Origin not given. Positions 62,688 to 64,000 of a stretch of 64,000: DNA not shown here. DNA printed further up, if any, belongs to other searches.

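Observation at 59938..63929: Start/stop-overlapped pair of paralogous, membrane-anchored proteins of unknown function with proline-rich C-terminal tails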

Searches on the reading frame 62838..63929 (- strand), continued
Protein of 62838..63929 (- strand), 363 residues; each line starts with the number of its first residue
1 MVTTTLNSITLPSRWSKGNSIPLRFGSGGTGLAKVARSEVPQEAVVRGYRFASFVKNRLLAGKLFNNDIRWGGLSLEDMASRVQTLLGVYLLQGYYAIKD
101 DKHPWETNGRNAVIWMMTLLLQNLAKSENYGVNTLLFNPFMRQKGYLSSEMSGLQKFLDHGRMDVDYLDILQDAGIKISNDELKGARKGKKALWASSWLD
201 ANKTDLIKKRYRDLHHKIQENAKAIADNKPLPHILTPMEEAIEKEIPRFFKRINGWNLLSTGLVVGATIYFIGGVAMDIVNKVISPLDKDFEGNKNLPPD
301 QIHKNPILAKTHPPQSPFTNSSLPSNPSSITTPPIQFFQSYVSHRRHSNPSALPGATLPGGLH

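Call 73: list_cluster_members(proteins=[P0050, P0055, P0064, P0070, P0078, P0097, P0106, P0115, P0118, P0138])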
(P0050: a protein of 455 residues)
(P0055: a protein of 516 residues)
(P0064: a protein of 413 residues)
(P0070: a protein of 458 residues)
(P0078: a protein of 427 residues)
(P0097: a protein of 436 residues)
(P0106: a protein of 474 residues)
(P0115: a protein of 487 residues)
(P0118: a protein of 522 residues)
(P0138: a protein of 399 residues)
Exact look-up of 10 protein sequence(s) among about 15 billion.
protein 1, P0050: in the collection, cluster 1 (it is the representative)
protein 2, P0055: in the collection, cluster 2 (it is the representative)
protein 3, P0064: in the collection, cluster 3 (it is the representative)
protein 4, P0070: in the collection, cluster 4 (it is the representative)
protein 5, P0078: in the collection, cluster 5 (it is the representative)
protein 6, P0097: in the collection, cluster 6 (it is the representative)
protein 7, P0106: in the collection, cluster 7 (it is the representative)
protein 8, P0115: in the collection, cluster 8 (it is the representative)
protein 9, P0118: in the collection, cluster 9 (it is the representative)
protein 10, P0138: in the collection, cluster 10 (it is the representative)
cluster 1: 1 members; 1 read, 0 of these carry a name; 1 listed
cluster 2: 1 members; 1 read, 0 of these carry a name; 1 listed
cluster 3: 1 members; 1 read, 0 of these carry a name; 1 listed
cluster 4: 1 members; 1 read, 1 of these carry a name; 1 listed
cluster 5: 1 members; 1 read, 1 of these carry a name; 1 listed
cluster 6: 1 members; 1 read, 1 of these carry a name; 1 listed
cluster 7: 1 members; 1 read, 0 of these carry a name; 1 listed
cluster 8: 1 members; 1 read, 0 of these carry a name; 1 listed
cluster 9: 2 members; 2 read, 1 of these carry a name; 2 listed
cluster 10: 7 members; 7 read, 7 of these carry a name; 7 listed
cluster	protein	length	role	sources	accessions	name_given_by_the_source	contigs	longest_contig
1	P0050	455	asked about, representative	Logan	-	-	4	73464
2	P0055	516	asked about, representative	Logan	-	-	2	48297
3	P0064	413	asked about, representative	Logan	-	-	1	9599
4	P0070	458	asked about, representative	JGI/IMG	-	hypothetical protein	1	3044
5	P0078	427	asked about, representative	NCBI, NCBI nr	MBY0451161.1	MAG: YppG family protein [Cyanobacteria bacterium] | YppG family protein [Cyanobacteriota bacterium]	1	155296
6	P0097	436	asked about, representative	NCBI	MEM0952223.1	MAG: hypothetical protein AAGI66_08805 [Cyanobacteria bacterium P01_H01_bin.74]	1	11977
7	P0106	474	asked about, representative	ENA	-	-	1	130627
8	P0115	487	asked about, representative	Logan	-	-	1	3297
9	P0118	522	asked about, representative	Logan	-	-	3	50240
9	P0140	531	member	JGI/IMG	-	hypothetical protein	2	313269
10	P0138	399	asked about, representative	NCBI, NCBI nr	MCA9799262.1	MAG: hypothetical protein KC474_06910 [Cyanobacteria bacterium HKST-UBA04] | hypothetical protein [Cyanobacteria bacterium HKST-UBA04]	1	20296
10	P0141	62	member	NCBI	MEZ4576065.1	MAG: hypothetical protein R2857_14300 [Vampirovibrionales bacterium]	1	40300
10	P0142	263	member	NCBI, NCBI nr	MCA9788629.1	MAG: hypothetical protein KC462_02605, partial [Cyanobacteria bacterium HKST-UBA05] | hypothetical protein [Cyanobacteria bacterium HKST-UBA05]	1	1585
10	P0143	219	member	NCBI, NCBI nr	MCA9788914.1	MAG: hypothetical protein KC462_04035, partial [Cyanobacteria bacterium HKST-UBA05] | hypothetical protein [Cyanobacteria bacterium HKST-UBA05]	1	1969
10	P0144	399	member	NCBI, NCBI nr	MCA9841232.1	MAG: hypothetical protein KC475_03850 [Cyanobacteria bacterium HKST-UBA03] | hypothetical protein [Cyanobacteria bacterium HKST-UBA03]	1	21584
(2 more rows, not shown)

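Call 74: find_encoding_contigs(protein=P0078, flank=8000, max_places=1)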
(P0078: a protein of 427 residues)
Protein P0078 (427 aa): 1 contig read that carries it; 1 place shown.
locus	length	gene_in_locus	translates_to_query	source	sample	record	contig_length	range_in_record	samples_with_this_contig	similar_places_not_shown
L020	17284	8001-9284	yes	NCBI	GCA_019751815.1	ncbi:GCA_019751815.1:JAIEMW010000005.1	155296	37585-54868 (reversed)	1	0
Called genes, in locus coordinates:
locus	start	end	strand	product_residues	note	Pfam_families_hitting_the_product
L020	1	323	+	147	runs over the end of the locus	-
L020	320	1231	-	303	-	-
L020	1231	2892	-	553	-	PF12838:Fer4_7 (faint), PF13187:Fer4_9 (faint), PF00037:Fer4 (faint), PF12797:Fer4_2 (faint), PF12837:Fer4_6 (weak), PF13183:Fer4_8 (faint), PF13237:Fer4_10 (faint), PF02775:TPP_enzyme_C, +2 more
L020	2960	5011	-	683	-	PF01855:POR_N, PF17147:PFOR_II, PF01558:POR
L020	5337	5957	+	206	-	PF01726:LexA_DNA_bind, PF12802:MarR_2 (faint), PF13730:HTH_36 (weak), PF00717:Peptidase_S24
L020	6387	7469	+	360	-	PF21016:RlmN_N, PF04055:Radical_SAM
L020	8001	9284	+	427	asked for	-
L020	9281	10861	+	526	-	-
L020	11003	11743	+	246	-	-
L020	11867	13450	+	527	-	PF01293:PEPCK_ATP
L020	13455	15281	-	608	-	PF08486:SpoIID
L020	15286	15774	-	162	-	PF03692:CxxCxxCC (weak)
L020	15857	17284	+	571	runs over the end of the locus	PF03853:YjeF_N, PF01256:Carb_kinase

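Call 75: find_encoding_contigs(protein=P0106, flank=8000, max_places=1)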
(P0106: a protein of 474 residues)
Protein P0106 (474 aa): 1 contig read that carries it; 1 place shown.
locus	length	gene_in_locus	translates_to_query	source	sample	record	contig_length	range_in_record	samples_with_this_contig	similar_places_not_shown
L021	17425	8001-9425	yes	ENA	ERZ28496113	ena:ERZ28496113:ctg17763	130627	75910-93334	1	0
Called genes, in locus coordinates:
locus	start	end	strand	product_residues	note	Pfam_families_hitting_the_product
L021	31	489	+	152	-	-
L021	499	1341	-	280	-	PF02749:QRPTase_N, PF01729:QRPTase_C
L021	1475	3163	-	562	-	PF00890:FAD_binding_2, PF01266:DAO, PF03486:HI0933_like (faint), PF07992:Pyr_redox_2 (faint), PF02910:Succ_DH_flav_C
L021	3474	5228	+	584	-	PF00587:tRNA-synt_2b, PF04073:tRNA_edit, PF03129:HGTP_anticodon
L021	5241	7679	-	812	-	PF13499:EF-hand_7 (faint), PF00036:EF-hand_1 (faint), PF13202:EF-hand_5 (faint), PF13405:EF-hand_6 (faint)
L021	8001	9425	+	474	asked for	-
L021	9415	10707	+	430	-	-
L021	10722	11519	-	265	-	PF08032:SpoU_sub_bind, PF00588:SpoU_methylase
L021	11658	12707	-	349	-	-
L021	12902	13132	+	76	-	-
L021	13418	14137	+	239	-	-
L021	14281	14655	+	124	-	PF22692:LlgE_F_G_D1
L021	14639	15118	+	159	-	-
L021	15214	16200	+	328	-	PF00291:PALP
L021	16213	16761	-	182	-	-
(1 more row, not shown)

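Call 76: find_encoding_contigs(protein=P0140, flank=8000, max_places=1)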
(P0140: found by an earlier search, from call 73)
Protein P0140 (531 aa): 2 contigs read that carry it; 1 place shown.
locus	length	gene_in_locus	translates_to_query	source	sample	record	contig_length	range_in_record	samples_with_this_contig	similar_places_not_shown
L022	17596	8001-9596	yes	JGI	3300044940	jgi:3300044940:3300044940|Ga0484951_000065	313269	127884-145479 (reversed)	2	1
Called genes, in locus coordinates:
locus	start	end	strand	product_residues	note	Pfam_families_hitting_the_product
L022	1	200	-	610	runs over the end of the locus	PF02776:TPP_enzyme_N, PF00205:TPP_enzyme_M, PF02775:TPP_enzyme_C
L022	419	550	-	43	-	-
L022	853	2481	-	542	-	PF00920:ILVD_EDD_N, PF24877:ILV_EDD_C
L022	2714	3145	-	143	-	-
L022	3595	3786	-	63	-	-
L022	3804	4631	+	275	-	PF01048:PNP_UDP_1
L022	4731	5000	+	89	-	PF02325:CCB3_YggT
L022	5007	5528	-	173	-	-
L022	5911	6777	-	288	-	PF01795:Methyltransf_5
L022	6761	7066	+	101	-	-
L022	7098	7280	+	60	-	-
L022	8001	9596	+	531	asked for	-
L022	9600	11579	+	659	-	-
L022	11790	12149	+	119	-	-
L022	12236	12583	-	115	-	PF01740:STAS, PF13466:STAS_2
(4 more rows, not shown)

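Call 90: search_solved_structures(query=A3, max_evalue=1)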
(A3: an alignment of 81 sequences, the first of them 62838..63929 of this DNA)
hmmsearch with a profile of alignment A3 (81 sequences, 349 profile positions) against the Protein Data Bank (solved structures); distinct sequences matched with E-value up to 1: 2.
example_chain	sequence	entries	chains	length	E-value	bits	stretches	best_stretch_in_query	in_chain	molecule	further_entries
8i9z_CW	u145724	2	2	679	0.11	14.9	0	36-84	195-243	ATP-dependent RNA helicase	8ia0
7aej_C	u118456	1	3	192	0.3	13.5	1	179-264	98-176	Envelope glycoprotein gp160,Envelope glycoprotein gp160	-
